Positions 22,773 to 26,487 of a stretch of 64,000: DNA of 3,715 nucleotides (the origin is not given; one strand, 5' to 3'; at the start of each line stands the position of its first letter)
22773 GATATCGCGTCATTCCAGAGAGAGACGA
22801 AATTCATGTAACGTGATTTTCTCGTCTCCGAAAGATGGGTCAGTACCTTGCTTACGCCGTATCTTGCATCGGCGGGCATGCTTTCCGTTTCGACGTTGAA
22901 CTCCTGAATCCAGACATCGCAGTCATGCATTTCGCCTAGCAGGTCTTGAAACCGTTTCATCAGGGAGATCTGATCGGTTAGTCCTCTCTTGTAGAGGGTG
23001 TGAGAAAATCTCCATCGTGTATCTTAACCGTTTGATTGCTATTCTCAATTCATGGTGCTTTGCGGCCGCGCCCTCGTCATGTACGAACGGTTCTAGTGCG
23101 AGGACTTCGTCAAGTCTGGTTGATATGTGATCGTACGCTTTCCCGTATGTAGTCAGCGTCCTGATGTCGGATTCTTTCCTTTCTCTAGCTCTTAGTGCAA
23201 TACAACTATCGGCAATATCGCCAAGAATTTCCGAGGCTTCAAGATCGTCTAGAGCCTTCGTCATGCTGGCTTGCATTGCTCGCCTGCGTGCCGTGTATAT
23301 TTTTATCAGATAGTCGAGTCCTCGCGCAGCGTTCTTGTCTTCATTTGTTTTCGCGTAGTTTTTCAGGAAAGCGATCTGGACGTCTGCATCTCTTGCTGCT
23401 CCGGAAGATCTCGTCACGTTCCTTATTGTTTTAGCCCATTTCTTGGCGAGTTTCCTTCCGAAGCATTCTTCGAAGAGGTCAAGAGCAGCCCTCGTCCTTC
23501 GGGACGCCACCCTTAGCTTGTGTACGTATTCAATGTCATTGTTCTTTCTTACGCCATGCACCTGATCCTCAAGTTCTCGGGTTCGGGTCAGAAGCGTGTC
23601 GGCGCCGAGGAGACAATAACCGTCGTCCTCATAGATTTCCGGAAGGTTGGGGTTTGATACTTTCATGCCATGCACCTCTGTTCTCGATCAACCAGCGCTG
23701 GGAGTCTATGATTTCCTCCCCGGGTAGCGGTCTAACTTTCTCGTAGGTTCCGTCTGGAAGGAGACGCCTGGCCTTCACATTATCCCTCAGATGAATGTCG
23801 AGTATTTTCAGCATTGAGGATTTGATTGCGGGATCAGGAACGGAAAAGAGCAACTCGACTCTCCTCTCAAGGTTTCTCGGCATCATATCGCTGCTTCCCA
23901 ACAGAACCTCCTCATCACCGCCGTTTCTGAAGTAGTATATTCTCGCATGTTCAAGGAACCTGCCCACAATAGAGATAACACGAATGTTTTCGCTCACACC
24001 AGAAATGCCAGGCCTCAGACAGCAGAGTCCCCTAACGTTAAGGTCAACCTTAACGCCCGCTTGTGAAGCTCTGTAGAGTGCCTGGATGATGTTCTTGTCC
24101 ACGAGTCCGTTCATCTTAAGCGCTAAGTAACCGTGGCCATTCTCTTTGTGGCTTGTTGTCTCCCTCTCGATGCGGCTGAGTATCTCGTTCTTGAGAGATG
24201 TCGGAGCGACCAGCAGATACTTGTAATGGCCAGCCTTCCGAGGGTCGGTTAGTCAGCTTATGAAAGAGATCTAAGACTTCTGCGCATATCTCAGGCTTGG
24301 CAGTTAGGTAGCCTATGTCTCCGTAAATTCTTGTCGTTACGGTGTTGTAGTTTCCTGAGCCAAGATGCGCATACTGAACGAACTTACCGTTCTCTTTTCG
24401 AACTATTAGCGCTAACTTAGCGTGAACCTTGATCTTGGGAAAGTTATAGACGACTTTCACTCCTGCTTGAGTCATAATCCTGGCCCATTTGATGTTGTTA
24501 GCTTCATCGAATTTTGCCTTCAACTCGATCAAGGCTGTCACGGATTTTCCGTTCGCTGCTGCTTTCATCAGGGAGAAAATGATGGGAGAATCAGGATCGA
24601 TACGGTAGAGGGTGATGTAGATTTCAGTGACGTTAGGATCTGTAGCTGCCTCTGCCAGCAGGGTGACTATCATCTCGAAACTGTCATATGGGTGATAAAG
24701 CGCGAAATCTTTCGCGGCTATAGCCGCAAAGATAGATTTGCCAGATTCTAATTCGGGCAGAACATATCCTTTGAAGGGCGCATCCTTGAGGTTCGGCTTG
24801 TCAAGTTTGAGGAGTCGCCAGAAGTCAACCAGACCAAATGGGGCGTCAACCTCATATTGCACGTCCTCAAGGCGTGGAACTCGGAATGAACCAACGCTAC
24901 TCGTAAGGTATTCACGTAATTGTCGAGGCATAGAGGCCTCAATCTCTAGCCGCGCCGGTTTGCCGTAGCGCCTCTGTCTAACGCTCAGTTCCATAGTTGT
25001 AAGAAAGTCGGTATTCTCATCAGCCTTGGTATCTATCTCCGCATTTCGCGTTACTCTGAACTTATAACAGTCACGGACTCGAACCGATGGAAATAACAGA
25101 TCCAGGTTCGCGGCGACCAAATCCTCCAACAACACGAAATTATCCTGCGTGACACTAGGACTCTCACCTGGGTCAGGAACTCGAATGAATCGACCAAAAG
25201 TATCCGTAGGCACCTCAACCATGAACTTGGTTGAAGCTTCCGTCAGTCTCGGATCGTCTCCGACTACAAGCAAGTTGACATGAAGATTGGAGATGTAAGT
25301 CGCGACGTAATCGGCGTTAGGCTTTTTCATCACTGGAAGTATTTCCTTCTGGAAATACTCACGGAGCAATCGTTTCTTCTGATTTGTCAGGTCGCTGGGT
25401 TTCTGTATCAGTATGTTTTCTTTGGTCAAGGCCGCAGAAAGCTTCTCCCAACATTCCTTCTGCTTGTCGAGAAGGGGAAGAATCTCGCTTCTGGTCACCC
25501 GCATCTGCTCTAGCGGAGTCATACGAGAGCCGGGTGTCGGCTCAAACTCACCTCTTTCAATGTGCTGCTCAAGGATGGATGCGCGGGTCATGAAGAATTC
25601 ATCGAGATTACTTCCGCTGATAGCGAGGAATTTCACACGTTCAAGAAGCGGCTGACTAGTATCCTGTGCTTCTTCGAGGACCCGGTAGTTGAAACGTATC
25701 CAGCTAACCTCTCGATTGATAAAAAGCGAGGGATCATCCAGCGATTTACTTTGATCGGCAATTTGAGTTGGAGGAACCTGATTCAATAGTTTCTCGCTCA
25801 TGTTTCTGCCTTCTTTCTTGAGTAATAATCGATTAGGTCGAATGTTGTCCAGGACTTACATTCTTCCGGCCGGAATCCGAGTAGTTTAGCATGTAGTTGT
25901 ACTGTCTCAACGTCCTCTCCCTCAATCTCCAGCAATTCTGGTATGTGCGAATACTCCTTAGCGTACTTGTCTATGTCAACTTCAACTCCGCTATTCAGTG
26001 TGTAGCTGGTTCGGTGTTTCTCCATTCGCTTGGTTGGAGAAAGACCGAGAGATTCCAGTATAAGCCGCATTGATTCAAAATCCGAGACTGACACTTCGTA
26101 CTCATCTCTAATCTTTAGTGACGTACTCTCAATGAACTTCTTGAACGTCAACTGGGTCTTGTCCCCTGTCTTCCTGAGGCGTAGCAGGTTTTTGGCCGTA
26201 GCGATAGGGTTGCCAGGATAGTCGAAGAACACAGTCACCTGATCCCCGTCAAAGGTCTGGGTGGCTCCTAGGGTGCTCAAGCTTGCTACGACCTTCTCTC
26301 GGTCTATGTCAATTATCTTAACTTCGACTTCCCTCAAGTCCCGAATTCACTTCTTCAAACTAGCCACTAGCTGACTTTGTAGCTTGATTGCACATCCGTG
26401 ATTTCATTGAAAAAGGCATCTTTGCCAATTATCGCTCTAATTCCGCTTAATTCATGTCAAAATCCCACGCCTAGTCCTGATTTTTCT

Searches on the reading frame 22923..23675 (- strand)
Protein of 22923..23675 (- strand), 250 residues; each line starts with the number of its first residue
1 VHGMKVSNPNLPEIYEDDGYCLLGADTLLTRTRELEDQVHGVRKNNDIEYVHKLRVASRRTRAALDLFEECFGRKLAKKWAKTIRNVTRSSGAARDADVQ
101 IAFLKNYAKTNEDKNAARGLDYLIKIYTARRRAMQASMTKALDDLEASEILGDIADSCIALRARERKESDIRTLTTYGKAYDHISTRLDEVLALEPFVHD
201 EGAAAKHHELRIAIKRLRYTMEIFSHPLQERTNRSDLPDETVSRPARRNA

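Call 8: search_protein_families(library=pfam, proteins=[window:22923-23675:-], max_evalue=0.001)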
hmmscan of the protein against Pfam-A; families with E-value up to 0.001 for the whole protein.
window:22923-23675:- (250 aa): 1 family
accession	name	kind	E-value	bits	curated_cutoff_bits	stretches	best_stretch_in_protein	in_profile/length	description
PF05235.19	CHAD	-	2.1e-34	119.9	25.6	1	31-231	6-199/228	CHAD domain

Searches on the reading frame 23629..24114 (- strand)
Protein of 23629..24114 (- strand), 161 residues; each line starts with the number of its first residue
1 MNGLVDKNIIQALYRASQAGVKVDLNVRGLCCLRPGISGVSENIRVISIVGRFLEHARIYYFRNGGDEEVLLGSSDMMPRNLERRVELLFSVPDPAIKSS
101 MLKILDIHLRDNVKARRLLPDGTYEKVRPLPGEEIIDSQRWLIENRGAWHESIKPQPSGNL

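Call 8: search_protein_families(library=pfam, proteins=[window:23629-24114:-], max_evalue=0.001)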
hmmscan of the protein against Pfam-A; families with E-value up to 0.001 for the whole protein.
window:23629-24114:- (161 aa): 2 families
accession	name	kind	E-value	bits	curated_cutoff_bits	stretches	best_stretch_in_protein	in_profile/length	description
PF13090.12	PP_kinase_C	-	3.3e-57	193.1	25.8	1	1-139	35-172/172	Polyphosphate kinase C-terminal domain 2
PF13091.12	PLDc_2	-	0.00031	21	27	0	5-104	21-127/132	PLD-like domain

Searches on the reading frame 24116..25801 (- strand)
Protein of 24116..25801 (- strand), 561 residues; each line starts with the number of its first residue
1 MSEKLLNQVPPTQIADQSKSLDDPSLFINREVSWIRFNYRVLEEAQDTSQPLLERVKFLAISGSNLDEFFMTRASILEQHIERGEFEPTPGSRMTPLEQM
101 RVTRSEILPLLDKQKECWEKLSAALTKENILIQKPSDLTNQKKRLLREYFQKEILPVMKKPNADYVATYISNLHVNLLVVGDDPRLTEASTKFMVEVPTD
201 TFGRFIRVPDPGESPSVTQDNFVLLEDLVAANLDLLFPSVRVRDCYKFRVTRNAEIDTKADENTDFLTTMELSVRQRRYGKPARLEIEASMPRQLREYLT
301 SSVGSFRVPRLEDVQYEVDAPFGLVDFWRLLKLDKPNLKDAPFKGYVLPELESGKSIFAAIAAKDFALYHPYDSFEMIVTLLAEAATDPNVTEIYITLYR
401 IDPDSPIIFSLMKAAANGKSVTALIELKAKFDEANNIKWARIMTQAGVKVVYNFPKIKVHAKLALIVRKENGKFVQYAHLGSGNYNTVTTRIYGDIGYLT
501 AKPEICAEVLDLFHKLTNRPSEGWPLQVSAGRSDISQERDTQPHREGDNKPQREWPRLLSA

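Call 8: search_protein_families(library=pfam, proteins=[window:24116-25801:-], max_evalue=0.001)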
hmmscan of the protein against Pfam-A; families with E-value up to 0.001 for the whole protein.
window:24116-25801:- (561 aa): 4 families
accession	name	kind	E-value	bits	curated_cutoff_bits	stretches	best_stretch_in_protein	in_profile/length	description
PF17941.7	PP_kinase_C_1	-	7.4e-66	221.3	25.7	1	356-519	1-164/167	Polyphosphate kinase C-terminal domain 1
PF02503.22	PP_kinase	-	6.8e-38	130.6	31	1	142-329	2-182/183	Polyphosphate kinase middle domain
PF13089.11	PP_kinase_N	-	1.1e-32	113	23.8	1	27-132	1-106/107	Polyphosphate kinase N-terminal domain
PF13091.12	PLDc_2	-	9e-08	32.5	27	1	392-516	10-131/132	PLD-like domain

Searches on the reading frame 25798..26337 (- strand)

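Call 8: search_protein_families(library=pfam, proteins=[window:25798-26337:-], max_evalue=0.001)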
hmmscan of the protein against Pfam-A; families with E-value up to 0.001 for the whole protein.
window:25798-26337:- (179 aa): 1 family
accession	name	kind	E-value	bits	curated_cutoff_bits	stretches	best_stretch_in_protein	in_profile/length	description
PF01928.26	CYTH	-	1.3e-15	58.1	23.2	1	1-142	1-147/179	CYTH domain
